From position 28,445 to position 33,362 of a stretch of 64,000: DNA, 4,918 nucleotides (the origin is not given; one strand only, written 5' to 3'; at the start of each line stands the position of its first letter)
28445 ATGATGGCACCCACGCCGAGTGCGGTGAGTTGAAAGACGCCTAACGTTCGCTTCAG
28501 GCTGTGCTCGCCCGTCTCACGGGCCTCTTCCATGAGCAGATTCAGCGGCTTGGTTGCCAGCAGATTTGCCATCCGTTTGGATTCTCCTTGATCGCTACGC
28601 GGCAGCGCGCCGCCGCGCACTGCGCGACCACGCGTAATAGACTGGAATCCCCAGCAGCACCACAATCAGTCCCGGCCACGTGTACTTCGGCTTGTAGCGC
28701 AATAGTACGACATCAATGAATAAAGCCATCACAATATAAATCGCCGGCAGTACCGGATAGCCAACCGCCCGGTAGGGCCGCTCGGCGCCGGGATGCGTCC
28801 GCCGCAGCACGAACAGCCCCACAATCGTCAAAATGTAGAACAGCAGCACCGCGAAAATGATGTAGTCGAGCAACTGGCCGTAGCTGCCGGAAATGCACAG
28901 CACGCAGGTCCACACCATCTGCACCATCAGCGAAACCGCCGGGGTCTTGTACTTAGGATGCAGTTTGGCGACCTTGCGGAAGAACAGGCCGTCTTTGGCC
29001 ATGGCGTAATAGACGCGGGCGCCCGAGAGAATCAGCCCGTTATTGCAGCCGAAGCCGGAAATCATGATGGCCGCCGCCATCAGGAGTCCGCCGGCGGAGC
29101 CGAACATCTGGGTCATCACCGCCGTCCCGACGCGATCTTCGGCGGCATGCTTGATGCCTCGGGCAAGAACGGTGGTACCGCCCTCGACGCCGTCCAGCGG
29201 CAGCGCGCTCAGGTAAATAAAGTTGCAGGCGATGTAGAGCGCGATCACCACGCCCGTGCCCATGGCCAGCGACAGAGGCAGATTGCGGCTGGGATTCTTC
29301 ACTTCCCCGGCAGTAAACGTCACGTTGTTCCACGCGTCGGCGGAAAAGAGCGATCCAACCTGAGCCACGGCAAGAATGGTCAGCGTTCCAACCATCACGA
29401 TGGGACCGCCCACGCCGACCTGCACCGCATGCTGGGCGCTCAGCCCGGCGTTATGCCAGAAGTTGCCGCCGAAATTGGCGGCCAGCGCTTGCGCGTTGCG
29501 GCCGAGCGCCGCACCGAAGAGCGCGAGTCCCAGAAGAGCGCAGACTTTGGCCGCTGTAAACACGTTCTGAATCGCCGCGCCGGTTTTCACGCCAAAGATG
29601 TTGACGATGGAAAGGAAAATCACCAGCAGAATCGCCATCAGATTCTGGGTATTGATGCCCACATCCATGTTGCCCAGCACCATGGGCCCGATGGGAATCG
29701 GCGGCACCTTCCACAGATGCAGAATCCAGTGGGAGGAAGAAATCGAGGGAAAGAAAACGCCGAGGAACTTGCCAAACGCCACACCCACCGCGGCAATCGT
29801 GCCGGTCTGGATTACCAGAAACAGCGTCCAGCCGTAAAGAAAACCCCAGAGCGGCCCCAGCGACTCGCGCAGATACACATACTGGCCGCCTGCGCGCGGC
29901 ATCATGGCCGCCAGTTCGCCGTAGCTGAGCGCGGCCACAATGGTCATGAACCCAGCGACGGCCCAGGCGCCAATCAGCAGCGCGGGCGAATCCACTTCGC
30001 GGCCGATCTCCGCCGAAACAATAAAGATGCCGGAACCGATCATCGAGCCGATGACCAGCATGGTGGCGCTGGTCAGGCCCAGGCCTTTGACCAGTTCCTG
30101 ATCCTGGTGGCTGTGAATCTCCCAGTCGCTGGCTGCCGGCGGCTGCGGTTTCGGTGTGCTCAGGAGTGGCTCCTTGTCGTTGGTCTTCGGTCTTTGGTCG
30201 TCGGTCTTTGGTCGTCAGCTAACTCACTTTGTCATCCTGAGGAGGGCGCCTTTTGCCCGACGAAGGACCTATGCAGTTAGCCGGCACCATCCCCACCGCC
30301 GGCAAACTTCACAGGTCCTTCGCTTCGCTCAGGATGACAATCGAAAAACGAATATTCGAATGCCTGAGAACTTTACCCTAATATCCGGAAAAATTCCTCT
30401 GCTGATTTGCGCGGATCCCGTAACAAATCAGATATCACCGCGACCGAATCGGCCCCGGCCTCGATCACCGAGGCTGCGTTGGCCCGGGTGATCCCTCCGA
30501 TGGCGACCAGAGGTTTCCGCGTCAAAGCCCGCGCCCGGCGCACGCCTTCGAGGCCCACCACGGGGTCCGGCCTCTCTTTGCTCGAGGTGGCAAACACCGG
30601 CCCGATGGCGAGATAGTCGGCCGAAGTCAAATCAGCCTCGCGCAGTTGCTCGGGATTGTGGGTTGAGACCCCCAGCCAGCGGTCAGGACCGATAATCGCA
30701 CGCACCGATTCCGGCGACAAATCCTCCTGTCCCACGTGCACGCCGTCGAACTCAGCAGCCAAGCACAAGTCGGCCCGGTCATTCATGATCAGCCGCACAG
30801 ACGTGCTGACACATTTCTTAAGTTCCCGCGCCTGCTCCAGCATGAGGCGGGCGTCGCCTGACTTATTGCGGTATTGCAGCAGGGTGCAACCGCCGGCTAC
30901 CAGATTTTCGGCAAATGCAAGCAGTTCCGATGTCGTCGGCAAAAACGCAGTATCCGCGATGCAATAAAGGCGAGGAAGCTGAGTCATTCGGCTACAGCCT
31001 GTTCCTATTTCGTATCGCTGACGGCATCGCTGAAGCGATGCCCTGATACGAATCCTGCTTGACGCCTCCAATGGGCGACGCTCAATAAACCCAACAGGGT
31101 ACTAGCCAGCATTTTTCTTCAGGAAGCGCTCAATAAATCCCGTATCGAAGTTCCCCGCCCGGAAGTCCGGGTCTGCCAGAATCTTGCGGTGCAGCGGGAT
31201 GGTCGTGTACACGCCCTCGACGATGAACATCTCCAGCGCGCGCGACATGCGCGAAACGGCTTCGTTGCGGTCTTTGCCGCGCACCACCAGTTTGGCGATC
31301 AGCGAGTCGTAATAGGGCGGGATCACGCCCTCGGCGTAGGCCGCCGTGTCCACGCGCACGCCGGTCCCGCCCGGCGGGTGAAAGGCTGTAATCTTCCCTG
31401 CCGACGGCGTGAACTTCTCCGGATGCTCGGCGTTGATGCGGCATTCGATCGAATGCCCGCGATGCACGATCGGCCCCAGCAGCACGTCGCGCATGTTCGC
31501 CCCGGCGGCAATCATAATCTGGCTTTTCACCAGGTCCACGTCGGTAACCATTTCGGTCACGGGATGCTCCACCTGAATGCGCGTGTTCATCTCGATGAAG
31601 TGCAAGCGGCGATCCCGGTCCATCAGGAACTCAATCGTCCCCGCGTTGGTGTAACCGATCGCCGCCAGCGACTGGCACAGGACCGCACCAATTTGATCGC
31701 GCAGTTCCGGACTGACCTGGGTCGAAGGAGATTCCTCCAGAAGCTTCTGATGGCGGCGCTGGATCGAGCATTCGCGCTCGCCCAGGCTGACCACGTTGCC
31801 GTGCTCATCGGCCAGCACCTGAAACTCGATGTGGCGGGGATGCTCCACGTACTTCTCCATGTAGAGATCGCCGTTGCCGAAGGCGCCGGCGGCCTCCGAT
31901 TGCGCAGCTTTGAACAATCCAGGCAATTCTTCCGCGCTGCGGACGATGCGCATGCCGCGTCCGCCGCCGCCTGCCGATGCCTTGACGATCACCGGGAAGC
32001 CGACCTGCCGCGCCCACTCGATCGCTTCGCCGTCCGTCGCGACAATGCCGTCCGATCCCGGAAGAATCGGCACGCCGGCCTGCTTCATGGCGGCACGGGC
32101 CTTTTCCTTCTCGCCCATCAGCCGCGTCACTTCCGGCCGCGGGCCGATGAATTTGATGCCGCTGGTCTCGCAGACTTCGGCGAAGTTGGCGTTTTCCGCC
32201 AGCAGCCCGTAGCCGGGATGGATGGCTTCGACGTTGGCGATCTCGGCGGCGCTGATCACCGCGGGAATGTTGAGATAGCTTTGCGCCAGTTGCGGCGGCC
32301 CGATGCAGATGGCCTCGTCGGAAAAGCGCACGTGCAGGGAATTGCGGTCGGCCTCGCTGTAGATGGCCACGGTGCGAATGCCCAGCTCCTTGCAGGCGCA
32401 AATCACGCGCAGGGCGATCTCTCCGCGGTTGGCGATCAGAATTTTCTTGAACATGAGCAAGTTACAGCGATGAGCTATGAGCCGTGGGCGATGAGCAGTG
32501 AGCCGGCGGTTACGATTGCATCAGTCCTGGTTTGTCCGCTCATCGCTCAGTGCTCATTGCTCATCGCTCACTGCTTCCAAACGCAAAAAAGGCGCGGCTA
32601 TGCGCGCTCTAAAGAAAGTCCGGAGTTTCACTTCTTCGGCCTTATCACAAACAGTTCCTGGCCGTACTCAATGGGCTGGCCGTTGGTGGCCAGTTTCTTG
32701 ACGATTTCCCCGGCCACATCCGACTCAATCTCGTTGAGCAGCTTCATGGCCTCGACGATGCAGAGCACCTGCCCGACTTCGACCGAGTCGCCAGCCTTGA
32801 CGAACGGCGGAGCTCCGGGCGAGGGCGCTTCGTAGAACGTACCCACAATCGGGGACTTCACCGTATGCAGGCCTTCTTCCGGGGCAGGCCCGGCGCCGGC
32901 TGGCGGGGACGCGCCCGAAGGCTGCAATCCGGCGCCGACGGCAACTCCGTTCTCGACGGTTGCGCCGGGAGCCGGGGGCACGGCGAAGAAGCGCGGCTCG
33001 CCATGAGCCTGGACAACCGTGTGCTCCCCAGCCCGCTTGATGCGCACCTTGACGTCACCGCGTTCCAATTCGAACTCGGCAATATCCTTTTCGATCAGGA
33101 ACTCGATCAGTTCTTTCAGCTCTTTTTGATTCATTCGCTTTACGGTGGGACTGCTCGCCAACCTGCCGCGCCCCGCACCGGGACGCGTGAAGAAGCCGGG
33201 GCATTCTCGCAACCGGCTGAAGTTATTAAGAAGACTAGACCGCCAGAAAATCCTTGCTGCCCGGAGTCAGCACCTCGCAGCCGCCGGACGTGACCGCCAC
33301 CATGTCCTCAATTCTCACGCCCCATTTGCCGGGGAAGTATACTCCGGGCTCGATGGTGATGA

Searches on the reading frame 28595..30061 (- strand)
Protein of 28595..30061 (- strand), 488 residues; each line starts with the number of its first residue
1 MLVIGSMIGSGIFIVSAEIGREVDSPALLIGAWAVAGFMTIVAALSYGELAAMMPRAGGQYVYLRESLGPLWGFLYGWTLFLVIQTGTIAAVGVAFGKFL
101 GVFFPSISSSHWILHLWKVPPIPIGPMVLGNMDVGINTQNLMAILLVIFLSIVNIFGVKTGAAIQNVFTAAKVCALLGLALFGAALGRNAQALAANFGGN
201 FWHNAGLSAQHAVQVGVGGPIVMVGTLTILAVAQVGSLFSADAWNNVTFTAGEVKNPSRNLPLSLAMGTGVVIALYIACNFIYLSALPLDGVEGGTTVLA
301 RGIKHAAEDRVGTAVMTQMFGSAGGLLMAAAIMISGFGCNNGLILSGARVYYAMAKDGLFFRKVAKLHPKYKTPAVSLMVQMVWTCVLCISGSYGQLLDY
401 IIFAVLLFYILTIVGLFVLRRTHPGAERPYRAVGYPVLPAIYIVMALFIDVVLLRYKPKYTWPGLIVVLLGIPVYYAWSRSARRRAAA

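Call 19: search_protein_families(library=pfam, proteins=[window:28595-30061:-])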
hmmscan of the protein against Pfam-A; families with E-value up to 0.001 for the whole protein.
window:28595-30061:- (488 aa): 2 families
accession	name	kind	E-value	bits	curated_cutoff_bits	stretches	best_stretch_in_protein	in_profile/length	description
PF13520.12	AA_permease_2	-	1.4e-52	179.5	27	1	2-468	9-420/427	Amino acid permease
PF00324.27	AA_permease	-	1.4e-39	136.5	24.6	1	1-454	4-421/470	Amino acid permease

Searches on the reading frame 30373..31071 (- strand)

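Call 19: search_protein_families(library=pfam, proteins=[window:30373-31071:-])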
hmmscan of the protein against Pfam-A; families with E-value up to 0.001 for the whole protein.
window:30373-31071:- (232 aa): 1 family
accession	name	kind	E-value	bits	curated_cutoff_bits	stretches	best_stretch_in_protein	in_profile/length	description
PF02581.23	TMP-TENI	-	5.1e-58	195.8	27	1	35-215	1-179/180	Thiamine monophosphate synthase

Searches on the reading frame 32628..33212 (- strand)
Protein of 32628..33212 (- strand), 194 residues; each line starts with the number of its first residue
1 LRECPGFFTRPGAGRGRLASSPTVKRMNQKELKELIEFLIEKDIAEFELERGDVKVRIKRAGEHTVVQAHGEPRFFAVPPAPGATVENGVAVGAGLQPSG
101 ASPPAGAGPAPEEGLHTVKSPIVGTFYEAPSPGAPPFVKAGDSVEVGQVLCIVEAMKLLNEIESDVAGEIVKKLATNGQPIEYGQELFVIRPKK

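Call 20: search_protein_families(library=pfam, proteins=[window:32628-33212:-])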
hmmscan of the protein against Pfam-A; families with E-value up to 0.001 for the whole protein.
window:32628-33212:- (194 aa): 1 family
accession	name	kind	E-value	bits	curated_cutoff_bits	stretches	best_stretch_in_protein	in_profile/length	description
PF00364.28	Biotin_lipoyl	-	2.4e-20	72.6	22.1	1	116-190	1-73/73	Biotin-requiring enzyme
